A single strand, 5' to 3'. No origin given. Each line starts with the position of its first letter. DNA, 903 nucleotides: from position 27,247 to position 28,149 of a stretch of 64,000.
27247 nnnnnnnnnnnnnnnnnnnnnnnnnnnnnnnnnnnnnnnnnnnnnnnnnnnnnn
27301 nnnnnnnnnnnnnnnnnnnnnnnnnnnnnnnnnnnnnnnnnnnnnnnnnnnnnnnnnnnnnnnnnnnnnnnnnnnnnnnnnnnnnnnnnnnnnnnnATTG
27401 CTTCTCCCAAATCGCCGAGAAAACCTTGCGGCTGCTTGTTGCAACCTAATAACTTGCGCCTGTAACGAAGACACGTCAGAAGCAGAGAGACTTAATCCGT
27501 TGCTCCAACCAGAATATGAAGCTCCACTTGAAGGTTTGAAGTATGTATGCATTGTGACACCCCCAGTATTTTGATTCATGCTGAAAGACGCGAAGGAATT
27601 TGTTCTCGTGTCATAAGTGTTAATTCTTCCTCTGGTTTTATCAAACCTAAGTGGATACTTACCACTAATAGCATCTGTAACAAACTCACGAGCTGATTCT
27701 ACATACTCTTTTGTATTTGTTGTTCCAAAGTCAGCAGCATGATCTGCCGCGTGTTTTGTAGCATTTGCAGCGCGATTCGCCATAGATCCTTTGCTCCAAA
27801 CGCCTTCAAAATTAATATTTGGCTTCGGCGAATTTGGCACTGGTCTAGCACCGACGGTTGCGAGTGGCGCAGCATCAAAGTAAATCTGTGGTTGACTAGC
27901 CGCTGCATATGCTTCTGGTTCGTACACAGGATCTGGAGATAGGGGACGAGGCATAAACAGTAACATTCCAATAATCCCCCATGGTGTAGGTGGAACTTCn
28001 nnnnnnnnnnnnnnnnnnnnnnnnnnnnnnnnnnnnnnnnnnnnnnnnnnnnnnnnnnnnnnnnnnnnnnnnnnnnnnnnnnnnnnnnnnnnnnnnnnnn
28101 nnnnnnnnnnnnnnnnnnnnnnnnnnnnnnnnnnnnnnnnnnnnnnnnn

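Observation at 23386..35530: Tc-toxin/RHS-type polymorphic toxin island with orphan toxin-immunity cassettes in an otherwise streamlined housekeeping genome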

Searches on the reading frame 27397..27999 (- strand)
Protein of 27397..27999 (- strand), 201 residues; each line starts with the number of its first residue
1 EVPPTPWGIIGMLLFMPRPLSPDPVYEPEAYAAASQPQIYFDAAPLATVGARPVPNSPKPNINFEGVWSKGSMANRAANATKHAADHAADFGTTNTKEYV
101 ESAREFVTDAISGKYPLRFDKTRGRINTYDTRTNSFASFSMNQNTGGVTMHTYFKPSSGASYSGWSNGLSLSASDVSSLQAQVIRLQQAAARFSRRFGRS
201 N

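Call 16: search_protein_families(library=pfam, proteins=[window:27397-27999:-], max_evalue=10)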
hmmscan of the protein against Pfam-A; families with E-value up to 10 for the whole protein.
seq(201 aa): 0 families

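Call 17: find_homologous_proteins(query=window:27397-27999:-, max_evalue=0.001)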
Query seq(201 aa): 989 candidates shared short words with the query, none scored E <= 0.001.

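Call 29: search_protein_representatives(protein=window:27397-27999:-)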
Query: 201 residues. Proteins with E-value up to 0.001 (for the whole library): 191; up to 1e-10: 7; up to 1e-30: 0. The best 150 are listed.
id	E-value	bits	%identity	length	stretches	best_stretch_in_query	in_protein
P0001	6.8e-21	91.4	45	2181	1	41-166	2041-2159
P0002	1.1e-20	90.7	39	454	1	47-173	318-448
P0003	7.3e-19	84.8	47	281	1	63-162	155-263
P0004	1.0e-15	74.5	39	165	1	61-174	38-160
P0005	1.4e-15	74.1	34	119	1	64-165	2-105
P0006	1.0e-14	71.3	38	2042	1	39-159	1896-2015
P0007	2.2e-13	66.9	39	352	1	51-167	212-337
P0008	3.2e-09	53.3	43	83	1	108-173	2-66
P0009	4.5e-09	52.8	43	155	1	79-161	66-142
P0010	8.9e-09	51.9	38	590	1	50-159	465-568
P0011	1.1e-08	51.6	33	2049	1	63-162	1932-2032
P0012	1.4e-08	51.3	41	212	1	74-162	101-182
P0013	1.4e-08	51.2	42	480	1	80-165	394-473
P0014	1.6e-08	51.0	42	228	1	46-163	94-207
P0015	1.8e-08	50.9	41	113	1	76-162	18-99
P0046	5.9e-06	42.7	37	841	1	74-163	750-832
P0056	1.0e-05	41.9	38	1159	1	66-163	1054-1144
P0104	8.2e-05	38.9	38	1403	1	72-164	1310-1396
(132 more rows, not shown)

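Call 30: search_protein_families(library=pfam, proteins=[P0001, P0002, P0006, P0010, P0046, P0056, P0104, P0007], max_evalue=0.01)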
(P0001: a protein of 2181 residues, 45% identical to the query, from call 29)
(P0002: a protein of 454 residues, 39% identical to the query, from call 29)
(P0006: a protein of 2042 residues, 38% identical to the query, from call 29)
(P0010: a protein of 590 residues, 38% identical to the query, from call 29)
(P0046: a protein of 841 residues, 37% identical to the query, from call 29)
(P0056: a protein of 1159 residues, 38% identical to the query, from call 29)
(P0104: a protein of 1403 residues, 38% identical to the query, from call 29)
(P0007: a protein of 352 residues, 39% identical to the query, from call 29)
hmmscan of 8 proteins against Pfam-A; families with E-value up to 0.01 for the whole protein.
P0001 (2181 aa): 5 families
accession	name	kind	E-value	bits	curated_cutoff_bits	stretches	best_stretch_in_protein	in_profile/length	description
PF05593.20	RHS_repeat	-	4.7e-23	81.5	22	4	1226-1255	1-30/38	RHS Repeat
PF13517.12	FG-GAP_3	-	3.5e-20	72.8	26.9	4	421-483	1-60/61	FG-GAP-like repeat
PF03534.18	SpvB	-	3.7e-17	62.9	22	2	131-207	2-76/287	Salmonella virulence plasmid 65kDa B protein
PF01839.29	FG-GAP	-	1.1e-09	38.4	22.1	2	469-500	5-35/37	FG-GAP repeat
PF20041.5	DUF6443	-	3.7e-05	24.4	27.8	1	1084-1161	11-88/137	Domain of unknown function (DUF6443)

P0002 (454 aa): 0 families

P0006 (2042 aa): 4 families
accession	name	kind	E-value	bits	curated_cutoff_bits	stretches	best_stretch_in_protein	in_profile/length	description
PF05593.20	RHS_repeat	-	3.9e-17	62.6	22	4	1561-1599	1-35/38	RHS Repeat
PF03534.18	SpvB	-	3.5e-11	43.3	22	2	253-310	125-182/287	Salmonella virulence plasmid 65kDa B protein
PF13517.12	FG-GAP_3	-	1.7e-09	38.6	26.9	2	712-784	1-60/61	FG-GAP-like repeat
PF01839.29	FG-GAP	-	0.0033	17.7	22.1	0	651-664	6-19/37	FG-GAP repeat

P0010 (590 aa): 0 families

P0046 (841 aa): 1 family
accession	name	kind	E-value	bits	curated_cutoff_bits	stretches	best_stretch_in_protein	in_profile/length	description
PF15520.11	Ntox10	-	9.4e-06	26.1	26.8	1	632-699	14-81/193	Novel toxin 10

P0056 (1159 aa): 2 families
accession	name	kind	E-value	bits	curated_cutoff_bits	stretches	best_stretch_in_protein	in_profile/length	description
PF05593.20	RHS_repeat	-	5.8e-34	116.2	22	4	27-62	2-37/38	RHS Repeat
PF23981.1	DUF7305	-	1.2e-06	29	27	0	622-671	121-172/185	Domain of unknown function (DUF7305)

P0104 (1403 aa): 3 families
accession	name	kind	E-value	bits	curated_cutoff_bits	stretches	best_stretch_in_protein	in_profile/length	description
PF05593.20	RHS_repeat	-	1e-21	77.2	22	2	472-510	2-36/38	RHS Repeat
PF15283.12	DUF4595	-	0.0093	16.4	34.2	0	491-611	31-142/202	Domain of unknown function (DUF4595) with porin-like fold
PF25023.1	TEN_YD-shell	-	0.01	14.4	50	0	355-429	565-635/909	Teneurin YD-shell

P0007 (352 aa): 0 families

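Call 41: find_encoding_contigs(protein=P0001, flank=6000, max_places=4)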
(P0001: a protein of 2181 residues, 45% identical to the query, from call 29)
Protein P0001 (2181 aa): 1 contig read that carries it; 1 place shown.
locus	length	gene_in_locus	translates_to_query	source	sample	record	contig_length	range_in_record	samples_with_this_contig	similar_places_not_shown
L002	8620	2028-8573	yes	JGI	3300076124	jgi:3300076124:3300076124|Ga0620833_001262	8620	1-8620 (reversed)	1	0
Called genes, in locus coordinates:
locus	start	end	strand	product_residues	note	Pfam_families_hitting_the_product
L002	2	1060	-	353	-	?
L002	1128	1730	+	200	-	-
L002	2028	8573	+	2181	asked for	PF03534:SpvB, PF01839:FG-GAP (faint), PF13517:FG-GAP_3, PF05593:RHS_repeat (weak), PF25023:TEN_YD-shell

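Call 42: find_encoding_contigs(protein=P0003, flank=8000, max_places=4)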
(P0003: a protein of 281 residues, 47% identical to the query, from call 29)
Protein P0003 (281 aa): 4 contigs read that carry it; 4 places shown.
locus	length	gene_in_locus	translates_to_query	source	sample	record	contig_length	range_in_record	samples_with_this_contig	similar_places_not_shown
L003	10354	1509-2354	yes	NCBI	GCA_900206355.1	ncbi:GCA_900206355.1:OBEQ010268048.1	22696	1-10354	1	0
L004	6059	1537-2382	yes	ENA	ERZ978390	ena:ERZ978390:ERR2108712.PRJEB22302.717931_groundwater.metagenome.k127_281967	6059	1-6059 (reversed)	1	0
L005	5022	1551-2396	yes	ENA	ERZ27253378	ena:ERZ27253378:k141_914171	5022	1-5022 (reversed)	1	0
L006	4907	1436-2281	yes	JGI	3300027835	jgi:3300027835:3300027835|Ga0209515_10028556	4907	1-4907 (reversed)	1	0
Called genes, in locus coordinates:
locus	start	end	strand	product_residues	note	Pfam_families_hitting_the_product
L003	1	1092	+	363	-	?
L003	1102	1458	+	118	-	-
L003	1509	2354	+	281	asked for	PF25023:TEN_YD-shell (faint)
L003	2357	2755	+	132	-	-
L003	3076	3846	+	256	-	PF03928:HbpS-like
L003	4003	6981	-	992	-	PF04234:CopC, PF05425:CopD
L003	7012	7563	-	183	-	-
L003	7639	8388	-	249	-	-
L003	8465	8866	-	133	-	-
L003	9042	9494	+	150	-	-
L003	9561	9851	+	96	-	-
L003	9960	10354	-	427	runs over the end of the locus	PF05977:MFS_3, PF07690:MFS_1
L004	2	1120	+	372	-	?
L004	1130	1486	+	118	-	-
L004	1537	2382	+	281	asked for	PF25023:TEN_YD-shell (faint)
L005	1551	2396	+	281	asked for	PF25023:TEN_YD-shell (faint)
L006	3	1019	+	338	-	?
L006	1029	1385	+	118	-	-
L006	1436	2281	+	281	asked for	PF25023:TEN_YD-shell (faint)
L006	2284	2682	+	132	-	-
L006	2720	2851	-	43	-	-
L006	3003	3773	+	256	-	PF03928:HbpS-like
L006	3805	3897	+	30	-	-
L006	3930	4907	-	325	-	?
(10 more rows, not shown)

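Call 43: find_encoding_contigs(protein=P0006, flank=8000, max_places=4)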
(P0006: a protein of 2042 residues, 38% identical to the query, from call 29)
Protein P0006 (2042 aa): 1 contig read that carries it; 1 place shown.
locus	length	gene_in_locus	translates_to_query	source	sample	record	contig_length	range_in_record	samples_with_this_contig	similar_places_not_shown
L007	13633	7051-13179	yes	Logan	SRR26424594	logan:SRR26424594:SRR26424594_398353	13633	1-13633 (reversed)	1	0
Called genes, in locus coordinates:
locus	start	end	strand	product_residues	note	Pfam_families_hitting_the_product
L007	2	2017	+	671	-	?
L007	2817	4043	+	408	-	PF01541:GIY-YIG (weak), PF27096:UvrC_M, PF02151:UVR, PF08459:UvrC_RNaseH_dom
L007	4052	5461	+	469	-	PF00512:HisKA, PF02518:HATPase_c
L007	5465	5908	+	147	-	PF10648:Gmad2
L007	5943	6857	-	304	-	PF00892:EamA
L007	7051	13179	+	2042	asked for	PF05593:RHS_repeat (faint), PF03534:SpvB (weak), PF13517:FG-GAP_3 (faint), PF25023:TEN_YD-shell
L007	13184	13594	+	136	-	-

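Call 51: find_encoding_contigs(protein=P0002, flank=8000, max_places=3)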
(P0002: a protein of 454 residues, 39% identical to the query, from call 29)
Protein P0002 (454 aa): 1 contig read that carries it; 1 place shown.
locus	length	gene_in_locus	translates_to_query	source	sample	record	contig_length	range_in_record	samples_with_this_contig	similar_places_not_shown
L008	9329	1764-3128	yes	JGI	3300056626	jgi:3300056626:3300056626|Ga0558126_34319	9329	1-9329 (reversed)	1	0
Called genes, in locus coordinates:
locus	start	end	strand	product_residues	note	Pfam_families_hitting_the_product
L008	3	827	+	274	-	?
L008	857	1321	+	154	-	-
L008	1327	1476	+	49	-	-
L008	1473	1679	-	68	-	-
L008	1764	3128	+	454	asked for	PF25023:TEN_YD-shell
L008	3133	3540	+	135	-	PF14206:Cys_rich_CPCC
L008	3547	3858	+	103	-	-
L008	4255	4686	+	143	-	-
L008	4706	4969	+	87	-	-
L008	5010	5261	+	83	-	-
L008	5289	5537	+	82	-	-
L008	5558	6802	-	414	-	PF07731:Cu-oxidase_2 (faint), PF07732:Cu-oxidase_3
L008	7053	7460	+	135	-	PF07883:Cupin_2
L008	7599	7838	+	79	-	-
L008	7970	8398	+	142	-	PF07681:DoxX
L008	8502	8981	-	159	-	-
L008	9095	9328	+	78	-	?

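Call 52: find_encoding_contigs(protein=P0007, flank=8000, max_places=3)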
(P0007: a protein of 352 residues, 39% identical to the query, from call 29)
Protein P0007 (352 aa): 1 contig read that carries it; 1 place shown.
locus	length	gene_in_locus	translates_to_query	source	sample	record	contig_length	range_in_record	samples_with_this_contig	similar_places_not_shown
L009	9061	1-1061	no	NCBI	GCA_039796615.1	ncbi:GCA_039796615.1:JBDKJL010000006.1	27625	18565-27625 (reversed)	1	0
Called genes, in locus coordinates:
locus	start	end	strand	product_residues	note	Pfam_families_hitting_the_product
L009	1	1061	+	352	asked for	PF25023:TEN_YD-shell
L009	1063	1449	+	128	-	-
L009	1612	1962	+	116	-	-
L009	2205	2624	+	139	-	-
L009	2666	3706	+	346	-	PF00953:Glycos_transf_4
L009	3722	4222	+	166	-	PF02643:DUF192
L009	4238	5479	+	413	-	PF01225:Mur_ligase, PF08245:Mur_ligase_M (weak), PF02875:Mur_ligase_C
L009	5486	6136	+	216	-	PF12686:DUF3800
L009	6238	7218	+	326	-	PF01565:FAD_binding_4, PF02873:MurB_C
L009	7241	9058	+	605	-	PF13230:GATase_4 (weak), PF13522:GATase_6, PF13537:GATase_7, PF01380:SIS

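Call 73: search_protein_families(library=ncbifam, proteins=[window:27397-27999:-], max_evalue=10)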
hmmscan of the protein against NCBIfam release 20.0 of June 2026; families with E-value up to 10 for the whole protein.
window:27397-27999:- (201 aa): 1 family
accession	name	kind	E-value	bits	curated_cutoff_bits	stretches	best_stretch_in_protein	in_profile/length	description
NF011678.0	PRK15098.1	equivalog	0.031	12.7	666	1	110-187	590-664/765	beta-glucosidase BglX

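Call 89: find_encoding_contigs(protein=P0011, flank=8000, max_places=3)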
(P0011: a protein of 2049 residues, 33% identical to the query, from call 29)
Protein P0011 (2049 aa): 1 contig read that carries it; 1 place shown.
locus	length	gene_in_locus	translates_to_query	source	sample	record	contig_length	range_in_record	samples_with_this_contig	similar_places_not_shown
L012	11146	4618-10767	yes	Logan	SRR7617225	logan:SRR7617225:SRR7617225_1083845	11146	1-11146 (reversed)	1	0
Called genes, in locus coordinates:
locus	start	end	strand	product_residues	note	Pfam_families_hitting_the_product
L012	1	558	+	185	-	?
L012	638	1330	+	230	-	-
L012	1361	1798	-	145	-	-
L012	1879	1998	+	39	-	-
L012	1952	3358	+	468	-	PF00133:tRNA-synt_1 (faint), PF01406:tRNA-synt_1e, PF01921:tRNA-synt_1f (faint), PF09334:tRNA-synt_1g (weak), PF09190:DALR_2, PF23493:CysS_C (weak)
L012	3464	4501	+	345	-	-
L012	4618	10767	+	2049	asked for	PF03534:SpvB, PF01839:FG-GAP (faint), PF13517:FG-GAP_3, PF12256:TcdB_toxin_midN, PF05593:RHS_repeat (faint), PF25023:TEN_YD-shell (faint)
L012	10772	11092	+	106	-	PF14206:Cys_rich_CPCC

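Call 90: find_encoding_contigs(protein=P0004, flank=6000, max_places=3)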
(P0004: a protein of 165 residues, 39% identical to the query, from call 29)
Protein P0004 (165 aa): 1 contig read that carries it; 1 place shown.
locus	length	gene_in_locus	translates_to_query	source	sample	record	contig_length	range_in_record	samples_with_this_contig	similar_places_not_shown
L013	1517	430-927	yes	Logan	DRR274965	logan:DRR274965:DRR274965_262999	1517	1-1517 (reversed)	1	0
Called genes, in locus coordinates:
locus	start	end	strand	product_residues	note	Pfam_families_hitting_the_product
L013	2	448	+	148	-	?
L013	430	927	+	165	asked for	-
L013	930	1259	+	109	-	PF14206:Cys_rich_CPCC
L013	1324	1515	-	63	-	?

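Call 91: find_encoding_contigs(protein=P0008, flank=6000, max_places=3)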
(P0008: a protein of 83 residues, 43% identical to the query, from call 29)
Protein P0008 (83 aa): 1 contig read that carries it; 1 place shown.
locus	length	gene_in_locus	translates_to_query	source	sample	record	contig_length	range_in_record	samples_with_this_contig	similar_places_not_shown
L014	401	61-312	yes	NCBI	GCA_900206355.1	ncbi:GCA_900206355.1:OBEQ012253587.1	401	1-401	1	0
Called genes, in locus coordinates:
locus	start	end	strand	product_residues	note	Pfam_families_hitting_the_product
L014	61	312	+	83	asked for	-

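Call 100: list_cluster_members(proteins=[P0007, P0003, P0001, P0006, P0011])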
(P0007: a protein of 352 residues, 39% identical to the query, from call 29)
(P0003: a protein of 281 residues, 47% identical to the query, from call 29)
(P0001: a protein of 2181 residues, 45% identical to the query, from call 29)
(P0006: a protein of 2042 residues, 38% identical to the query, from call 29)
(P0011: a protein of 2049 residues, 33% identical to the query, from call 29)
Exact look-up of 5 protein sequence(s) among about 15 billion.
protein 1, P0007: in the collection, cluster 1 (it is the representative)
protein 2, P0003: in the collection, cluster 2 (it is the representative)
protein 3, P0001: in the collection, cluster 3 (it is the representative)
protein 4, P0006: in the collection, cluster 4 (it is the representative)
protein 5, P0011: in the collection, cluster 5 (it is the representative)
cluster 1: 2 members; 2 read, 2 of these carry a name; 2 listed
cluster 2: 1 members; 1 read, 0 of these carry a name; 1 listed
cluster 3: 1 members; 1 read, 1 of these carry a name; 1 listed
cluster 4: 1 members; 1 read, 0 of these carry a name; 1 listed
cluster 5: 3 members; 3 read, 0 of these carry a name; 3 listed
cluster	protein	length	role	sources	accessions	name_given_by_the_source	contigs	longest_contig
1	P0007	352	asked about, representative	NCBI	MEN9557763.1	MAG: hypothetical protein RL141_132, partial [Candidatus Parcubacteria bacterium]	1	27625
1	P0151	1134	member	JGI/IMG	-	RHS repeat-associated protein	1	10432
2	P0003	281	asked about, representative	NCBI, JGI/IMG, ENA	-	-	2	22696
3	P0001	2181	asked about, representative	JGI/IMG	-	RHS repeat-associated protein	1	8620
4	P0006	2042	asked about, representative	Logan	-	-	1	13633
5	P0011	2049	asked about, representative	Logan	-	-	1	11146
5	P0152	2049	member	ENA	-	-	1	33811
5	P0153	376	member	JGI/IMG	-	-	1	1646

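Call 101: find_encoding_contigs(protein=P0152, flank=10000, max_places=2)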
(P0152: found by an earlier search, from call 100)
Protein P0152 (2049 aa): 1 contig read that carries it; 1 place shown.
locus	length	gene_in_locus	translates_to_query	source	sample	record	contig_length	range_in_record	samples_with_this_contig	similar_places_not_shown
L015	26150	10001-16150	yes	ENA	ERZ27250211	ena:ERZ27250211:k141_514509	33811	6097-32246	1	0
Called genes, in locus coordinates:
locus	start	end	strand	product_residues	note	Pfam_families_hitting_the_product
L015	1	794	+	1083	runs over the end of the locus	PF10282:Lactonase (faint), PF01731:Arylesterase (faint), PF08450:SGL (faint), PF01436:NHL (faint)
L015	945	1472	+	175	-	-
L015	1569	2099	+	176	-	PF01025:GrpE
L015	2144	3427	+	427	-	PF00012:HSP70, PF06723:MreB_Mbl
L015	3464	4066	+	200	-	PF00012:HSP70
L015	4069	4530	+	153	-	PF04073:tRNA_edit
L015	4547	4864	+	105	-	-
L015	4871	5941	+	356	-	PF00226:DnaJ, PF01556:DnaJ_C, PF00684:DnaJ_CXXCXGXG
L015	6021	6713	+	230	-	-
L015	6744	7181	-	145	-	-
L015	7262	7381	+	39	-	-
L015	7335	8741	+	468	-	PF00133:tRNA-synt_1 (faint), PF01406:tRNA-synt_1e, PF01921:tRNA-synt_1f (faint), PF09334:tRNA-synt_1g, PF09190:DALR_2, PF23493:CysS_C (weak)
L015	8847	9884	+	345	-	-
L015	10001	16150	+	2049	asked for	PF03534:SpvB, PF01839:FG-GAP (faint), PF13517:FG-GAP_3, PF12256:TcdB_toxin_midN, PF05593:RHS_repeat (faint), PF25023:TEN_YD-shell (faint)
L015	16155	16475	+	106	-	PF14206:Cys_rich_CPCC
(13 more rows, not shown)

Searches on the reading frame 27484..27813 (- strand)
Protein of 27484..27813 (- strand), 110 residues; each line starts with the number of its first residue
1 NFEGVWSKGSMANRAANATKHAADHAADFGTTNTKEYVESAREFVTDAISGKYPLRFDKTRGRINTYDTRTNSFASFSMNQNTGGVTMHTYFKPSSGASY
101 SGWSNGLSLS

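Call 108: search_dna_similar(query=window:27484-27813:-, collection=plasmids, mode=protein, max_rows=10, max_evalue=0.001)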
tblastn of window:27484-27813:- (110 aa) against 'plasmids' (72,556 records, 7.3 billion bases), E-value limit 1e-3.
No match.
